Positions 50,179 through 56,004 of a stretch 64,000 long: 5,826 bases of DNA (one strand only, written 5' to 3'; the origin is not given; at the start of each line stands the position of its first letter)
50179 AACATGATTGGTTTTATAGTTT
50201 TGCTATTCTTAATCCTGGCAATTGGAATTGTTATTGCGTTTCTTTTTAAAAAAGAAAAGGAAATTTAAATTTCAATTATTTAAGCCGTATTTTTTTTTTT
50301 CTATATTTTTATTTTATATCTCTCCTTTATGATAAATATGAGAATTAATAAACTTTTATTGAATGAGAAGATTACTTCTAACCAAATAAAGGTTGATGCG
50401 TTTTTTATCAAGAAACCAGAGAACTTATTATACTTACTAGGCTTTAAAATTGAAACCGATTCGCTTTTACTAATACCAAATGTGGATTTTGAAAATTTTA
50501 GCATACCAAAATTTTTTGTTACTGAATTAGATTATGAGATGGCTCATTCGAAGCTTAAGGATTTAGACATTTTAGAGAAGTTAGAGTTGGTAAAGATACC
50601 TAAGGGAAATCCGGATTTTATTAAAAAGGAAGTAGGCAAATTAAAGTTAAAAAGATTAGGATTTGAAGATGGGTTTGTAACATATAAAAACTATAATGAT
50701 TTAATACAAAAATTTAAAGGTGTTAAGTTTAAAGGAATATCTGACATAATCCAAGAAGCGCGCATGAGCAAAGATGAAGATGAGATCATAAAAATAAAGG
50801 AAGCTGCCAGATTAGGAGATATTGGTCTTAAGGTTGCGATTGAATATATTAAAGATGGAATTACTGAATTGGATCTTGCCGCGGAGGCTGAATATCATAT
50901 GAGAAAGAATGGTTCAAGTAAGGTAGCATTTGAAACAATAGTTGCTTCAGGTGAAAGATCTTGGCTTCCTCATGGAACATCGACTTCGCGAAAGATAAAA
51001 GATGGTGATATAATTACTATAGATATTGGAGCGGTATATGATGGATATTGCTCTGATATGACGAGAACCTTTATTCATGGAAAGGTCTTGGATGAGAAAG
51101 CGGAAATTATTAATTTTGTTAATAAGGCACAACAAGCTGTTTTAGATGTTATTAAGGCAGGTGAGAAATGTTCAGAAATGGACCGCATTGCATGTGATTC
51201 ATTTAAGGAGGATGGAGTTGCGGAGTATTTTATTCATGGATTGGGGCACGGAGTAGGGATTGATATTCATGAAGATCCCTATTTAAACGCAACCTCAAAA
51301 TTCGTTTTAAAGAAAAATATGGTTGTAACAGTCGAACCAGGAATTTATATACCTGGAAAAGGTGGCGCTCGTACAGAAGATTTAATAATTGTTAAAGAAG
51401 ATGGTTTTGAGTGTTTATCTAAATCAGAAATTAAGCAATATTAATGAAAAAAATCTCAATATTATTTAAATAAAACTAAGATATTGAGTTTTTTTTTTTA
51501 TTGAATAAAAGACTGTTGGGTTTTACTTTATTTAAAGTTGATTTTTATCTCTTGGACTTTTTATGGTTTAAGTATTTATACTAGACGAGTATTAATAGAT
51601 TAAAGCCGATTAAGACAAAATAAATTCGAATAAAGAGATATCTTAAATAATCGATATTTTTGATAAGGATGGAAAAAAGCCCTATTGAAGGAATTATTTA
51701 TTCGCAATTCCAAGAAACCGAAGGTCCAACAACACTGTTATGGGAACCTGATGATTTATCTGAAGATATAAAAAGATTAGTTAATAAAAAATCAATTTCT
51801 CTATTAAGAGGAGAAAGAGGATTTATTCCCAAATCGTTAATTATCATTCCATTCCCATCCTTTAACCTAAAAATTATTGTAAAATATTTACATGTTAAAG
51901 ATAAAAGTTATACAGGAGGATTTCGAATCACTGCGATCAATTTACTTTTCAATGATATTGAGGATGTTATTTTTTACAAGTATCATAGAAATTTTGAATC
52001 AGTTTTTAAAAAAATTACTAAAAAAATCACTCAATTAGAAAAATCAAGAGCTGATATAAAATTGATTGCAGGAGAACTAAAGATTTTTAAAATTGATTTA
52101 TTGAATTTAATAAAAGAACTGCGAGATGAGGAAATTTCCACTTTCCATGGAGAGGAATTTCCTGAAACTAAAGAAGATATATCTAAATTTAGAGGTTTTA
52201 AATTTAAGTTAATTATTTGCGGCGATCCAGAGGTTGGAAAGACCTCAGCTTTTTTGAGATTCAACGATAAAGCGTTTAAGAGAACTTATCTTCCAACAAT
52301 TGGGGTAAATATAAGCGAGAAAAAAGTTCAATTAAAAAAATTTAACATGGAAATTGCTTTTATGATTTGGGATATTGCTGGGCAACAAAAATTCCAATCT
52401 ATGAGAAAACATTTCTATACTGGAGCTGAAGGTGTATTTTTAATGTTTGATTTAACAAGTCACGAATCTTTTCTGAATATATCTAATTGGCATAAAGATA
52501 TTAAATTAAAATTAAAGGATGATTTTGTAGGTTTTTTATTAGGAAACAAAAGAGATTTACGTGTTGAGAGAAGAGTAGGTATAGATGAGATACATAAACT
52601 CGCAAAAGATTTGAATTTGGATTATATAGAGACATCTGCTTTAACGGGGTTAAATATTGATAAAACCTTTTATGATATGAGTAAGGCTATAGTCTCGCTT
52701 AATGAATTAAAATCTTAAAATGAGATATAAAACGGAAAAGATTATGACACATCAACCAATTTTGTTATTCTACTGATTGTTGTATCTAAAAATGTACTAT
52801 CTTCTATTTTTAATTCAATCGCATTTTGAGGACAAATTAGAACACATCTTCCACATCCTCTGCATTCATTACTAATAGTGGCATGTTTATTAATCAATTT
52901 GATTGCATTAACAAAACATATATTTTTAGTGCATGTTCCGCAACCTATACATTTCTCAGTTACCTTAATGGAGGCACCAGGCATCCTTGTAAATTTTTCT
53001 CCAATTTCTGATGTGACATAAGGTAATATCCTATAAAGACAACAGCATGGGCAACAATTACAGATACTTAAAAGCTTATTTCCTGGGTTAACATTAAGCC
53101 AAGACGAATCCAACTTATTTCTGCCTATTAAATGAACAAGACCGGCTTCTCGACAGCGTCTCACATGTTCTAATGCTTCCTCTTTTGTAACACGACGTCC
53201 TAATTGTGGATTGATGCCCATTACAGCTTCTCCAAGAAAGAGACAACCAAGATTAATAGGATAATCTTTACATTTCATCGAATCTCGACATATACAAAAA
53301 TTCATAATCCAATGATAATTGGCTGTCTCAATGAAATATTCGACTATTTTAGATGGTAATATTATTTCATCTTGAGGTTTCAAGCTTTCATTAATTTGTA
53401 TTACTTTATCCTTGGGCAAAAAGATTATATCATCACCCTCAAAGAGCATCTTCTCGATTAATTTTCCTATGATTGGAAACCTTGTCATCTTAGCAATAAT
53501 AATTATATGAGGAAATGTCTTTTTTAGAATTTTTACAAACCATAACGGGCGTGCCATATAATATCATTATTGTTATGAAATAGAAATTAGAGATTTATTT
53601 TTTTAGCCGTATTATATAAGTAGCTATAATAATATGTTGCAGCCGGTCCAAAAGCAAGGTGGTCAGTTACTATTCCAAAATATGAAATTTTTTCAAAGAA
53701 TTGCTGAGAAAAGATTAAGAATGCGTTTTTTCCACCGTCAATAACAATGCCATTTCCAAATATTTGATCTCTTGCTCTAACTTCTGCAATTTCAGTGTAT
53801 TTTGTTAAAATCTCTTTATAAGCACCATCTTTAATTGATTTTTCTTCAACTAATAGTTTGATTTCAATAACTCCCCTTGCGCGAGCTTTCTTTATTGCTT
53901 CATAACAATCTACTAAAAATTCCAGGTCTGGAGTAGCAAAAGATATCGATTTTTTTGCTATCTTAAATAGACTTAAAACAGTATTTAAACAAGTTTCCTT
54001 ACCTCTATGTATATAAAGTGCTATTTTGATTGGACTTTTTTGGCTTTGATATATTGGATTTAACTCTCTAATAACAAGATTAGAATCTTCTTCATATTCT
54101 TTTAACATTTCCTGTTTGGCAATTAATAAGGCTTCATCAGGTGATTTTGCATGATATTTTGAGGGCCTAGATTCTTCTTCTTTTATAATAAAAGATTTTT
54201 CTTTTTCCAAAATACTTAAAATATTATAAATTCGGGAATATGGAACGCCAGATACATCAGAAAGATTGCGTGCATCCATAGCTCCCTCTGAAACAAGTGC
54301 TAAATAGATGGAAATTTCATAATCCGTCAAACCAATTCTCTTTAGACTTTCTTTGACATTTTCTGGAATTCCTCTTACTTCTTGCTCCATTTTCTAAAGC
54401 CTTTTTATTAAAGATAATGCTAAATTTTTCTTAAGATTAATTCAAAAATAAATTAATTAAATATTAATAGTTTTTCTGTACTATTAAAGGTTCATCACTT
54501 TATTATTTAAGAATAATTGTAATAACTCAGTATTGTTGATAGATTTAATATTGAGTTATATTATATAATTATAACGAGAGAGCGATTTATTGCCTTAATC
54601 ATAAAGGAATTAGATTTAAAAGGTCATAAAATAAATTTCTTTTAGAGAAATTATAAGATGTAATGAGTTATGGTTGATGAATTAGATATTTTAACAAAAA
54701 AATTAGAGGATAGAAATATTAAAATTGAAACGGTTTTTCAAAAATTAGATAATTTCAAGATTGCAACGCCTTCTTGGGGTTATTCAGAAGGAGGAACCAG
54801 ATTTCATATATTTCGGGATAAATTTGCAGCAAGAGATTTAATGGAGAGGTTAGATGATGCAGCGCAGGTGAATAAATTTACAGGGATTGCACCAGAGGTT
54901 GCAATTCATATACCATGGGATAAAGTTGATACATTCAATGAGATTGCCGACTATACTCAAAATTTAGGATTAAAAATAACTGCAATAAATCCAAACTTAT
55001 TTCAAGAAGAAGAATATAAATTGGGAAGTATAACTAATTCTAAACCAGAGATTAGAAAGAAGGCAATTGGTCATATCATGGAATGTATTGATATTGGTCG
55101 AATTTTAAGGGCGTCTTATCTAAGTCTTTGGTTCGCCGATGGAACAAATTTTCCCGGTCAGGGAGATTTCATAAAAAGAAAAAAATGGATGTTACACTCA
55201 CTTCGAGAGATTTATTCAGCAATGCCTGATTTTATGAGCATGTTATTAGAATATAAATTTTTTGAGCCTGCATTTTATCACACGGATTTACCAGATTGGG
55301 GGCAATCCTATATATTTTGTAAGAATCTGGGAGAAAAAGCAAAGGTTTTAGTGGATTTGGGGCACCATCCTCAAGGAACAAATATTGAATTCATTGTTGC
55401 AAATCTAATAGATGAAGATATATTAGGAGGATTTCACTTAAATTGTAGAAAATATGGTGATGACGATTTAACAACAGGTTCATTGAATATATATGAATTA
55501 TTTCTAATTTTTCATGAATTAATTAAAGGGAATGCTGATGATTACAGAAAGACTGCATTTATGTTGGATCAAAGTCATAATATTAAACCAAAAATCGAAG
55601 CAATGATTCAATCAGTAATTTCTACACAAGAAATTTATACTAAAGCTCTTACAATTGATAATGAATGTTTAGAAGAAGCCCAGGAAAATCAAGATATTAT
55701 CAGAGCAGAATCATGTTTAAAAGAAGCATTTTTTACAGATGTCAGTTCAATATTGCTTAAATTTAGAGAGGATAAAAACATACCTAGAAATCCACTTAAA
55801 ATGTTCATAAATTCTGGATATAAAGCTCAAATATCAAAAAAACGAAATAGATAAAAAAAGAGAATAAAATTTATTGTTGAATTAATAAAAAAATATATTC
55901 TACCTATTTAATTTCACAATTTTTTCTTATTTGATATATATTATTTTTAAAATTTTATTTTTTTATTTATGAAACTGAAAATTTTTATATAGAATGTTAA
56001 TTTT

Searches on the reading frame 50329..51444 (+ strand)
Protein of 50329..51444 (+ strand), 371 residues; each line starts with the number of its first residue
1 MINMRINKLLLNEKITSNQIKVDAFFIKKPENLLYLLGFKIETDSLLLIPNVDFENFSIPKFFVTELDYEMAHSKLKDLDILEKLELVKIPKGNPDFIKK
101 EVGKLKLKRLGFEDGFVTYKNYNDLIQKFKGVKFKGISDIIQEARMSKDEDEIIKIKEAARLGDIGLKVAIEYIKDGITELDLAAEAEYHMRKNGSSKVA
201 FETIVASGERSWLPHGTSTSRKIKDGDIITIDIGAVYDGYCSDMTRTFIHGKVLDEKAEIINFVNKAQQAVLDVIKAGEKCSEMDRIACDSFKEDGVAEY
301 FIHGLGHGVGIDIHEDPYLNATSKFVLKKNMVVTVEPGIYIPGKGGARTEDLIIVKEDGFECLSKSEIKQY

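Call 48: search_protein_families(library=pfam, proteins=[window:50329-51444:+], max_evalue=0.001)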
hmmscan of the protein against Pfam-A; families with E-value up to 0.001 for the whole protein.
window:50329-51444:+ (371 aa): 2 families
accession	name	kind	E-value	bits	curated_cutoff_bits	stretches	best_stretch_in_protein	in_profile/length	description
PF00557.29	Peptidase_M24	-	1e-68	231.7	23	1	155-357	2-208/208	Metallopeptidase family M24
PF01321.24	Creatinase_N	-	1.2e-14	55.4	22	1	21-146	13-127/128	Creatinase/Prolidase N-terminal domain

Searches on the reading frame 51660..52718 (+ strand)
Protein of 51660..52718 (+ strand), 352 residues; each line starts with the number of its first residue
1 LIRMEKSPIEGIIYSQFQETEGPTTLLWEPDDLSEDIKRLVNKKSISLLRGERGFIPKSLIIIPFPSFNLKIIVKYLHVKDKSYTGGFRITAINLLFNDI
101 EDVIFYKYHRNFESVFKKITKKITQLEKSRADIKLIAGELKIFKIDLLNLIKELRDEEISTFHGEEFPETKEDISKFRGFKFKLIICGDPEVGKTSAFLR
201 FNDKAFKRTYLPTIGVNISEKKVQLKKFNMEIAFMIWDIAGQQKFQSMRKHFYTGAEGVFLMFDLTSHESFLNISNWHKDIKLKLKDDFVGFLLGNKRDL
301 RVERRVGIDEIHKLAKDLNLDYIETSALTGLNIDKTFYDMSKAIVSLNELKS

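Call 48: search_protein_families(library=pfam, proteins=[window:51660-52718:+], max_evalue=0.001)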
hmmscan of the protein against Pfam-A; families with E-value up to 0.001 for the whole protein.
window:51660-52718:+ (352 aa): 3 families
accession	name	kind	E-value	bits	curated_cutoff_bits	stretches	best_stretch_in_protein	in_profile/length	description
PF00071.28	Ras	-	4.1e-45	153.7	21.6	1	183-344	1-160/162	Ras family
PF08477.19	Roc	-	1.1e-26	93.9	27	1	183-299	1-119/119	Ras of Complex, Roc, domain of DAPkinase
PF00025.27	Arf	-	2.7e-10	40.4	22.3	1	181-332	14-162/174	ADP-ribosylation factor family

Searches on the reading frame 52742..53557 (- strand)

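Call 48: search_protein_families(library=pfam, proteins=[window:52742-53557:-], max_evalue=0.001)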
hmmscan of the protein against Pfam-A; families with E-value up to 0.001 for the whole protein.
window:52742-53557:- (271 aa): 7 families
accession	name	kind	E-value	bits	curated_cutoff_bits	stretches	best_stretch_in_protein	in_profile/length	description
PF00037.32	Fer4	-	2.7e-08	33.7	21.1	1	230-248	6-24/24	4Fe-4S binding domain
PF14697.11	Fer4_21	-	3.4e-07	30.7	35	1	200-249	5-59/59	4Fe-4S dicluster domain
PF25160.1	LdpA_Fe-S-bd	-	1.4e-06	28.4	27.6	1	211-248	10-44/49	LdpA Fe-S cluster-binding domain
PF13187.11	Fer4_9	-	2.9e-06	27.7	27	1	202-247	1-52/52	4Fe-4S dicluster domain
PF13237.11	Fer4_10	-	5.7e-06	26.6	25.5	1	198-243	4-53/53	4Fe-4S dicluster domain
PF12838.12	Fer4_7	-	5.5e-05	24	27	1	232-252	2-22/52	4Fe-4S dicluster domain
PF13484.11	Fer4_16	-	0.00049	21.2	30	1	231-254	1-23/66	4Fe-4S double cluster binding domain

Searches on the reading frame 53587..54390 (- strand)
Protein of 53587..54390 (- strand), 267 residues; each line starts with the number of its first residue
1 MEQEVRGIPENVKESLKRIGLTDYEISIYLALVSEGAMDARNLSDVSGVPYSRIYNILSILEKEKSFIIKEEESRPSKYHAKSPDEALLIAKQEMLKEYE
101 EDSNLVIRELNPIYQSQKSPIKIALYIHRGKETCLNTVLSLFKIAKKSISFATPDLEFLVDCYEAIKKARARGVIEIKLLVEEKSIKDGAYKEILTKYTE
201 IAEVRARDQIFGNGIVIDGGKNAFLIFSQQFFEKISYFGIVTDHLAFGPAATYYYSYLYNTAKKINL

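Call 48: search_protein_families(library=pfam, proteins=[window:53587-54390:-], max_evalue=0.001)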
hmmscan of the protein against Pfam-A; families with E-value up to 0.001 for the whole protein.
window:53587-54390:- (267 aa): 1 family
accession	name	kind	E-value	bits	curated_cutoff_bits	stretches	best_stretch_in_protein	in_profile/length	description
PF01978.25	TrmB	-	1.6e-17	63.6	25.6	1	16-84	1-67/68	Sugar-specific transcriptional regulator TrmB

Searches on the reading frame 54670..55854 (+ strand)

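Call 48: search_protein_families(library=pfam, proteins=[window:54670-55854:+], max_evalue=0.001)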
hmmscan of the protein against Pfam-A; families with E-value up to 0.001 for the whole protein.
window:54670-55854:+ (394 aa): 1 family
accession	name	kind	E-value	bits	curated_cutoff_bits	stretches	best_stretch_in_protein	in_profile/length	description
PF01261.30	AP_endonuc_2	-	5.6e-06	26.7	31.1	1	70-263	9-191/249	Xylose isomerase-like TIM barrel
